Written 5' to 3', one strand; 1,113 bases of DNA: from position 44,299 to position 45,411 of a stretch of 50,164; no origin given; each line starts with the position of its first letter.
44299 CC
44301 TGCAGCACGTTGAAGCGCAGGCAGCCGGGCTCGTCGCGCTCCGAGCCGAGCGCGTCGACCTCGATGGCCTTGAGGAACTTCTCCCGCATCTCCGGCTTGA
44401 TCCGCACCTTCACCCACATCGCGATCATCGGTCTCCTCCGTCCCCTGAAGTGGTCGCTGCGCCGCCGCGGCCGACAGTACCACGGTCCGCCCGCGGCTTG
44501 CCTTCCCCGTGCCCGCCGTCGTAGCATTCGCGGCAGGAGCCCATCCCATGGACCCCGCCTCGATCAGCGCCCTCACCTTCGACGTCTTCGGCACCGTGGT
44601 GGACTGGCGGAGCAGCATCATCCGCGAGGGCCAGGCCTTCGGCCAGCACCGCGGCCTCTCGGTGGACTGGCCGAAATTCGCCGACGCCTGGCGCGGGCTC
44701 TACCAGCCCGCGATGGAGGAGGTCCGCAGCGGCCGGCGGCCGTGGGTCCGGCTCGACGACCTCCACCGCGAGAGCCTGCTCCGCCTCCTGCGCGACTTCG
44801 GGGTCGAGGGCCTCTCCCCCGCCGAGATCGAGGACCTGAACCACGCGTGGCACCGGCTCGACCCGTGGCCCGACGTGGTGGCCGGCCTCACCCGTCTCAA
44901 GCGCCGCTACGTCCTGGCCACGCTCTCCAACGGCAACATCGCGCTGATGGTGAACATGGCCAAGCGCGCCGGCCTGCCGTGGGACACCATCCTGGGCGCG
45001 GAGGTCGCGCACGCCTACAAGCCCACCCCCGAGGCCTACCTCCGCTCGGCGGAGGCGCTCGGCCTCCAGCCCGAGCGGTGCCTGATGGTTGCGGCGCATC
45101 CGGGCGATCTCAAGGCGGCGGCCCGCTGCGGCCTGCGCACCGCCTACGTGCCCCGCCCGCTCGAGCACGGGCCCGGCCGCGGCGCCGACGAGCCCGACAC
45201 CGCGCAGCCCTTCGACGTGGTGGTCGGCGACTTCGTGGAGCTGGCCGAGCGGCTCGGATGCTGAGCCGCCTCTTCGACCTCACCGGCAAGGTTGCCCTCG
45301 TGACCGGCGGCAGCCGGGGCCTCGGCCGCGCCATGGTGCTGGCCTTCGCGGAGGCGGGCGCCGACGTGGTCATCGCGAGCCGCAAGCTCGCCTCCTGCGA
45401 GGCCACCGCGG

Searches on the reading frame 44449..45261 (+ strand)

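Call 89: search_protein_families(library=pfam, proteins=[window:44449-45261:+], max_evalue=0.0001)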
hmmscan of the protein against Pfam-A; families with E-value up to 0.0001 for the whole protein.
window:44449-45261:+ (271 aa): 3 families
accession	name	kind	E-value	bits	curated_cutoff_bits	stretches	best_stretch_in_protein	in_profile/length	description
PF00702.32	Hydrolase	-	1.3e-16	62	26.4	1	39-228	1-191/191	haloacid dehalogenase-like hydrolase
PF13419.12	HAD_2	-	1.7e-09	38.5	23.8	1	127-234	66-178/178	Haloacid dehalogenase-like hydrolase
PF13242.12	Hydrolase_like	-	2.2e-05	24.7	22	1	191-236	4-50/75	HAD-hyrolase-like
